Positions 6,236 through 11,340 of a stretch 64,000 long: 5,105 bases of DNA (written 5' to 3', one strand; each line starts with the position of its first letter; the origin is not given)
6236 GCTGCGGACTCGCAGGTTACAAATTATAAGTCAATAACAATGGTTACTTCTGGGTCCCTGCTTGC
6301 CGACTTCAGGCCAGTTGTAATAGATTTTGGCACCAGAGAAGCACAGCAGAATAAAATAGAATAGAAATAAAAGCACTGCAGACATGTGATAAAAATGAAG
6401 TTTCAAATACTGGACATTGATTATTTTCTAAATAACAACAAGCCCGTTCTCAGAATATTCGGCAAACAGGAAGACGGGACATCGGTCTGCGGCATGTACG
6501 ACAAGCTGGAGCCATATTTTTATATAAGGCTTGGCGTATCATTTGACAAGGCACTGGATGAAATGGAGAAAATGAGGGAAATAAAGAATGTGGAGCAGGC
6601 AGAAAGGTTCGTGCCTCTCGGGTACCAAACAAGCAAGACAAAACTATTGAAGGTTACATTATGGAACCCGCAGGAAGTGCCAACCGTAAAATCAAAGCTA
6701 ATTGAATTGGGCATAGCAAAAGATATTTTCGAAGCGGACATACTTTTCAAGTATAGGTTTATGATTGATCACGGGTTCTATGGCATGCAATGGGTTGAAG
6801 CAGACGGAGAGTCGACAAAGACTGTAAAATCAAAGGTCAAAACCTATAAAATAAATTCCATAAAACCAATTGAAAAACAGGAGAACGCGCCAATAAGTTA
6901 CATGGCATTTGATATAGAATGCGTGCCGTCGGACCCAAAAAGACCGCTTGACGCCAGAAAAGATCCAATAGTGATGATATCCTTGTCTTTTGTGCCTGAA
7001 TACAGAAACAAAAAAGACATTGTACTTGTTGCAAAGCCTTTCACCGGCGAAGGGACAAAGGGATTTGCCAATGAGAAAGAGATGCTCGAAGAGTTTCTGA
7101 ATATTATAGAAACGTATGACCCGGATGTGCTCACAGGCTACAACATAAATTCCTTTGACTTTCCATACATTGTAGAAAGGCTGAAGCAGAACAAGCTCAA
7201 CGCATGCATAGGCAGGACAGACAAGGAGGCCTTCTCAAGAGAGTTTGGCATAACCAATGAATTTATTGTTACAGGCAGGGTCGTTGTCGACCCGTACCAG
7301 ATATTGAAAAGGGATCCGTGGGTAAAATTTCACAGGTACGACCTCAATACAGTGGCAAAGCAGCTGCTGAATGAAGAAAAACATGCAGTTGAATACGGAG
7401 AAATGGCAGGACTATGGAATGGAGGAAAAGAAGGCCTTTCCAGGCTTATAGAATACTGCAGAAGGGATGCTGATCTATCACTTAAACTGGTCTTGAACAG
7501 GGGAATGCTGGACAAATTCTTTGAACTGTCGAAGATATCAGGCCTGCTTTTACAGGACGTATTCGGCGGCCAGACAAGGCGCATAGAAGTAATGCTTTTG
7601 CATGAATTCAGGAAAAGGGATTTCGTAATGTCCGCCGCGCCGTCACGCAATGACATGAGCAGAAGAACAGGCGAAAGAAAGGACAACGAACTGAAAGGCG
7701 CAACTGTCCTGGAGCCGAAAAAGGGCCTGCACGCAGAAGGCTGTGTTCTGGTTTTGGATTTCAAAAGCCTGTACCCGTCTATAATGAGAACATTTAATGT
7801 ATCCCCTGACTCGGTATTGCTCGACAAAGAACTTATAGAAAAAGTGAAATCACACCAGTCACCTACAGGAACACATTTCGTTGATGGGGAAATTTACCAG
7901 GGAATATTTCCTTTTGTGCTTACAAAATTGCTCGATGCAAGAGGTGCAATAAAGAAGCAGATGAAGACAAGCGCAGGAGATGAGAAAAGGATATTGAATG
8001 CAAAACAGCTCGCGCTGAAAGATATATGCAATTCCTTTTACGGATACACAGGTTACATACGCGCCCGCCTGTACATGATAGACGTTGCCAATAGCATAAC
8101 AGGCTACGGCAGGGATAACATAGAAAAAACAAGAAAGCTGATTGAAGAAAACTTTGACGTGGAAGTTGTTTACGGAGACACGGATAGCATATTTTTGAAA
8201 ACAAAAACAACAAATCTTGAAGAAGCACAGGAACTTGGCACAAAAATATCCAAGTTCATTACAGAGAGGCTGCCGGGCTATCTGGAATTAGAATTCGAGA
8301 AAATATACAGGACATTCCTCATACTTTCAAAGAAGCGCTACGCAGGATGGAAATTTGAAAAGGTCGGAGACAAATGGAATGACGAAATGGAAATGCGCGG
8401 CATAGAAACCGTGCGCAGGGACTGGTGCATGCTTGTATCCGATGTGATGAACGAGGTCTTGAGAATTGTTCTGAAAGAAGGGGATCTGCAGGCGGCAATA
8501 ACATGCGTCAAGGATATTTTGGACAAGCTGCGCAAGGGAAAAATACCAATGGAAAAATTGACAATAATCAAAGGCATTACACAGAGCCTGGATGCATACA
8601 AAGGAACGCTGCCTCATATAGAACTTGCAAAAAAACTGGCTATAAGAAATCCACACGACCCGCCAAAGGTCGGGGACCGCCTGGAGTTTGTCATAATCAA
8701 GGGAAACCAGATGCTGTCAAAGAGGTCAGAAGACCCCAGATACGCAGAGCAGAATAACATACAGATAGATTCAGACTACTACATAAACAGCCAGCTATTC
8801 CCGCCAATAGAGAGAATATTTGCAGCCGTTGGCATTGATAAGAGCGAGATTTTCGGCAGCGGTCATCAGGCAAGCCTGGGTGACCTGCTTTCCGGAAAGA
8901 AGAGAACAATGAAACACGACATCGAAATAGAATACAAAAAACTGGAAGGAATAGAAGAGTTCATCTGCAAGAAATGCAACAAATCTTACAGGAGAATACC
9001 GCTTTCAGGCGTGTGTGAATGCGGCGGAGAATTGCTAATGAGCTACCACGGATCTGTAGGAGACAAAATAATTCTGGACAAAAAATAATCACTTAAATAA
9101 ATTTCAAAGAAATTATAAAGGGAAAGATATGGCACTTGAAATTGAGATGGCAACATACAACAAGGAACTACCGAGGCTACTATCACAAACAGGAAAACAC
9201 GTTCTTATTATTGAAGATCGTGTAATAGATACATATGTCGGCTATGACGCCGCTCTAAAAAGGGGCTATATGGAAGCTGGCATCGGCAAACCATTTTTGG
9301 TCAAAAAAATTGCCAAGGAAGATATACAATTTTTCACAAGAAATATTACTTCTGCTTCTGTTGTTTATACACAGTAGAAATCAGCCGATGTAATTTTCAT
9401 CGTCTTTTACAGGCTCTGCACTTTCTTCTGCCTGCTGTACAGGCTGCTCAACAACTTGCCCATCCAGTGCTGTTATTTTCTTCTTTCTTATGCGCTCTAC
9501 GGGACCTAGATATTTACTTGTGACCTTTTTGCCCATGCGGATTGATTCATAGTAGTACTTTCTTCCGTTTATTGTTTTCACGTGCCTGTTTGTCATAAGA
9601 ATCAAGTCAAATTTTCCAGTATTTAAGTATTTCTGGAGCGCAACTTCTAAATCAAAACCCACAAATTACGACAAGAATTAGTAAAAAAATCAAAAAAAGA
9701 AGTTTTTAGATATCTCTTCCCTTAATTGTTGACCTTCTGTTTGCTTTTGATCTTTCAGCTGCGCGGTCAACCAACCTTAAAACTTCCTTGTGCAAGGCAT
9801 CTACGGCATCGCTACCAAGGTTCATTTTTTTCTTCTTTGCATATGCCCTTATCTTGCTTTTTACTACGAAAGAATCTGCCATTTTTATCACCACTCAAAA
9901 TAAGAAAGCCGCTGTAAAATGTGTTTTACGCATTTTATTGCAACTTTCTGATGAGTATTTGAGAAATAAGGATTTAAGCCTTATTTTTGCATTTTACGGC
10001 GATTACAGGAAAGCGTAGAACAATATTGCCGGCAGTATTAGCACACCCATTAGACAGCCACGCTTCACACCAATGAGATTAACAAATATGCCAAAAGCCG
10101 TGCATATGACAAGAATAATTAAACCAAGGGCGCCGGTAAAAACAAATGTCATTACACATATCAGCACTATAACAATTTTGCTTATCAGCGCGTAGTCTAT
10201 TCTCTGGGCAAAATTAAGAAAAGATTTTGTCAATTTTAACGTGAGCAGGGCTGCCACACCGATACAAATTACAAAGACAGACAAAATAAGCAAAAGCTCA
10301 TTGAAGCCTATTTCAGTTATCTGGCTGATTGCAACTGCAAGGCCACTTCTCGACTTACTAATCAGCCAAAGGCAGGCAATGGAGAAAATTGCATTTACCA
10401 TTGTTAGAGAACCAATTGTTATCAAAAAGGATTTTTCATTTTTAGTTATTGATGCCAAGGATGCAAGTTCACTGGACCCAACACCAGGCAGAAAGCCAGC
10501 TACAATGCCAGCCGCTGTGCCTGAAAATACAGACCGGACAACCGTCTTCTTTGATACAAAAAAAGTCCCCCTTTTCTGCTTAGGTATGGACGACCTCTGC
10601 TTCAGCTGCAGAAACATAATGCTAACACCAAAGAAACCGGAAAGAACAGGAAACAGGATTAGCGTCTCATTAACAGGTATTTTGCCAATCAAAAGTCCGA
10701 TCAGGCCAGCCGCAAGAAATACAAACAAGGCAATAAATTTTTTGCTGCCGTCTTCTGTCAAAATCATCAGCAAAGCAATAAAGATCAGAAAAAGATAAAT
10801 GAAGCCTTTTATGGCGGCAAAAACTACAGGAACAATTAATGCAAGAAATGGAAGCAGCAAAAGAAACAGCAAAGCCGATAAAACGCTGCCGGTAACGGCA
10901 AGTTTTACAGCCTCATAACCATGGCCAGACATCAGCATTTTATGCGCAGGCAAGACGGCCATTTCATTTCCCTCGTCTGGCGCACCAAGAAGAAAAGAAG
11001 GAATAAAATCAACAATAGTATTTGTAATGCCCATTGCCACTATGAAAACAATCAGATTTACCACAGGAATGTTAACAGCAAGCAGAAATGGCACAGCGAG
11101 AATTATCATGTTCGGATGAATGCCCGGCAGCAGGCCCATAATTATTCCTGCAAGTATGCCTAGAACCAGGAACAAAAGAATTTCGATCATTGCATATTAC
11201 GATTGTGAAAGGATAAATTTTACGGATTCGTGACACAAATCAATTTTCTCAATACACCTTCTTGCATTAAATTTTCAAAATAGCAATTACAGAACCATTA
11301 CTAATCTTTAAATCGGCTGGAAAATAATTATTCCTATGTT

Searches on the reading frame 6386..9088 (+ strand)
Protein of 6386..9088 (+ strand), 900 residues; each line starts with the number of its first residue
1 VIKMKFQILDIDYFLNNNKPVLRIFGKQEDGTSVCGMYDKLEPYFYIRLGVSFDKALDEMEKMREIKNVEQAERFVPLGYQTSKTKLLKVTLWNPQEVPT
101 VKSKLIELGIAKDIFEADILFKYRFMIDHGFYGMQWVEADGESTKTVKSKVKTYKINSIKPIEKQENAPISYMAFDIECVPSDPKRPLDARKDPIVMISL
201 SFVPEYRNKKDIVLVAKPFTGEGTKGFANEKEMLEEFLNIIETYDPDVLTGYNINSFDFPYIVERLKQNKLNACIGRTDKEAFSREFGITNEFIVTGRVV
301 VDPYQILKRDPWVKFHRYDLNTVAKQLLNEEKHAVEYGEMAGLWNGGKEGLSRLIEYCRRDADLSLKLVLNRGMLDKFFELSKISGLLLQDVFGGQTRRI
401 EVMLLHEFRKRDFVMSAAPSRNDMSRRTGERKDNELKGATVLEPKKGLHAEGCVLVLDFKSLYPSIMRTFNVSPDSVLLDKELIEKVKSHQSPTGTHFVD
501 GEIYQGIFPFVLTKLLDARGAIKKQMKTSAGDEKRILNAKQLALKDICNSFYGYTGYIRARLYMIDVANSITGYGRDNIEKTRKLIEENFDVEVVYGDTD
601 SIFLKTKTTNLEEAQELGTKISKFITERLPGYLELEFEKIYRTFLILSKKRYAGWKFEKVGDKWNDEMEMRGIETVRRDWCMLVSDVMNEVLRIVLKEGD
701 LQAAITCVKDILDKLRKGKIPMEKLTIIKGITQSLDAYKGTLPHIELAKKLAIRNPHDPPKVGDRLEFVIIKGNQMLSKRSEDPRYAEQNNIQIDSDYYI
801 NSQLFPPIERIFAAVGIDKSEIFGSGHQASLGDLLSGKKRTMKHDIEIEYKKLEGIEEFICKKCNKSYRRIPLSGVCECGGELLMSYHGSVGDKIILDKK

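Call 64: search_protein_families(library=pfam, proteins=[window:6386-9088:+], max_evalue=0.00001)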
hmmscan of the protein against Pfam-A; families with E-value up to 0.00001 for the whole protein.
window:6386-9088:+ (900 aa): 3 families
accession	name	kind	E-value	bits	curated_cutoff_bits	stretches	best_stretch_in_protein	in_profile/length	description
PF00136.26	DNA_pol_B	-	1.4e-114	383.8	23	1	393-814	8-452/453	DNA polymerase family B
PF03104.25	DNA_pol_B_exo1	-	4.6e-37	128.2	23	1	113-323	2-242/242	DNA polymerase family B, exonuclease domain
PF13482.12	RNase_H_2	-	5.7e-06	26.8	22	0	188-362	10-154/165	RNase_H superfamily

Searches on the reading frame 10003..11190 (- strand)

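Call 64: search_protein_families(library=pfam, proteins=[window:10003-11190:-], max_evalue=0.00001)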
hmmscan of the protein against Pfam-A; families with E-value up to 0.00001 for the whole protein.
window:10003-11190:- (395 aa): 1 family
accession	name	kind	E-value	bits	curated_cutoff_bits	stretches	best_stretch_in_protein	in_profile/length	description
PF01970.21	TctA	-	3.6e-43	148.2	28.9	1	5-381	1-422/423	Tripartite tricarboxylate transporter TctA family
